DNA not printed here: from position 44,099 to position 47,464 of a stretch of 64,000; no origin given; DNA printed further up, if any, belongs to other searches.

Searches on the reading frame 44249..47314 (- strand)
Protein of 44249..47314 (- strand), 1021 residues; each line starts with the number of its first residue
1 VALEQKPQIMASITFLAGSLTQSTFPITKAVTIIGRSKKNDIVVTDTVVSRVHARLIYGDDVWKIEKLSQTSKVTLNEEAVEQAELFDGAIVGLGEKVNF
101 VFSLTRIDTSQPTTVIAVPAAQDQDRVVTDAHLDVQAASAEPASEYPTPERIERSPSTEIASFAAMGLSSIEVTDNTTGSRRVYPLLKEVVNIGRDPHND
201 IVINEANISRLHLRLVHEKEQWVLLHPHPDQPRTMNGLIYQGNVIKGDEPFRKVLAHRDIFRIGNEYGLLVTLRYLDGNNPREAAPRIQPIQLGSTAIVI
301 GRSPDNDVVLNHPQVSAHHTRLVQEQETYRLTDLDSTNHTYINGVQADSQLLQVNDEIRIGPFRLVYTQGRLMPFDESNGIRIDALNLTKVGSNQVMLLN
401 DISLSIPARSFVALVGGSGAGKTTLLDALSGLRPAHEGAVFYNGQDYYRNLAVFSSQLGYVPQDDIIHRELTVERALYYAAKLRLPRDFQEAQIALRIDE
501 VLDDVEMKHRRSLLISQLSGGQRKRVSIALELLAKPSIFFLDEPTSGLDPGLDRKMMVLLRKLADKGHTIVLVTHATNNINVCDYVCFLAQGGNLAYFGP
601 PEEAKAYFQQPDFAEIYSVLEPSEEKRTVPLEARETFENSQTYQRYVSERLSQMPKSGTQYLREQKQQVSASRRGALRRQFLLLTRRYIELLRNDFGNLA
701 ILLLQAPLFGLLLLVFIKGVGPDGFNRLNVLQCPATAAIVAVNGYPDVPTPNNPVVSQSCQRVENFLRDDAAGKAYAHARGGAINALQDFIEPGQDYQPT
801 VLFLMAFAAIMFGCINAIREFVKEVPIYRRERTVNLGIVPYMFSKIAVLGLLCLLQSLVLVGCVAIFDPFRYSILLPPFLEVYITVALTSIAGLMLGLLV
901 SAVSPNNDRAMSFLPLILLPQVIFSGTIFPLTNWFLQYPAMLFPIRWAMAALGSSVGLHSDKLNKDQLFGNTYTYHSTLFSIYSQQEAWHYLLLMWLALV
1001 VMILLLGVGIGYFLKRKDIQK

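Call 9: search_protein_families(library=pfam, proteins=[window:44249-47314:-], max_evalue=0.001)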
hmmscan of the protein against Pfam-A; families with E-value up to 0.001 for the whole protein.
window:44249-47314:- (1021 aa): 8 families
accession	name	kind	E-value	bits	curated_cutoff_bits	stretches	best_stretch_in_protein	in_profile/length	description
PF00498.31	FHA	-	9e-40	135.4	20.7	3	298-361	1-67/67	FHA domain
PF16697.10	Yop-YscD_cpl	-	4.6e-38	129.8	33.2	3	291-365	12-88/94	Inner membrane component of T3SS, cytoplasmic domain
PF00005.33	ABC_tran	-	1.9e-29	103.5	25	1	399-546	1-137/137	ABC transporter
PF01061.29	ABC2_membrane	-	1.8e-15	57.5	26.9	1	793-952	51-206/211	ABC-2 type transporter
PF13304.12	AAA_21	-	1.3e-13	52.2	27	1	488-575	220-298/304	AAA domain, putative AbiEii toxin, Type IV TA system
PF12698.13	ABC2_membrane_3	-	1.1e-11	44.9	31.6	1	792-1005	155-344/347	ABC-2 family transporter protein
PF02463.25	SMC_N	-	6.3e-06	26.2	40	1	408-585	23-207/220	RecF/RecN/SMC N terminal domain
PF13555.12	AAA_29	-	0.00013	22.1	27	1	406-432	19-45/61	P-loop containing region of AAA domain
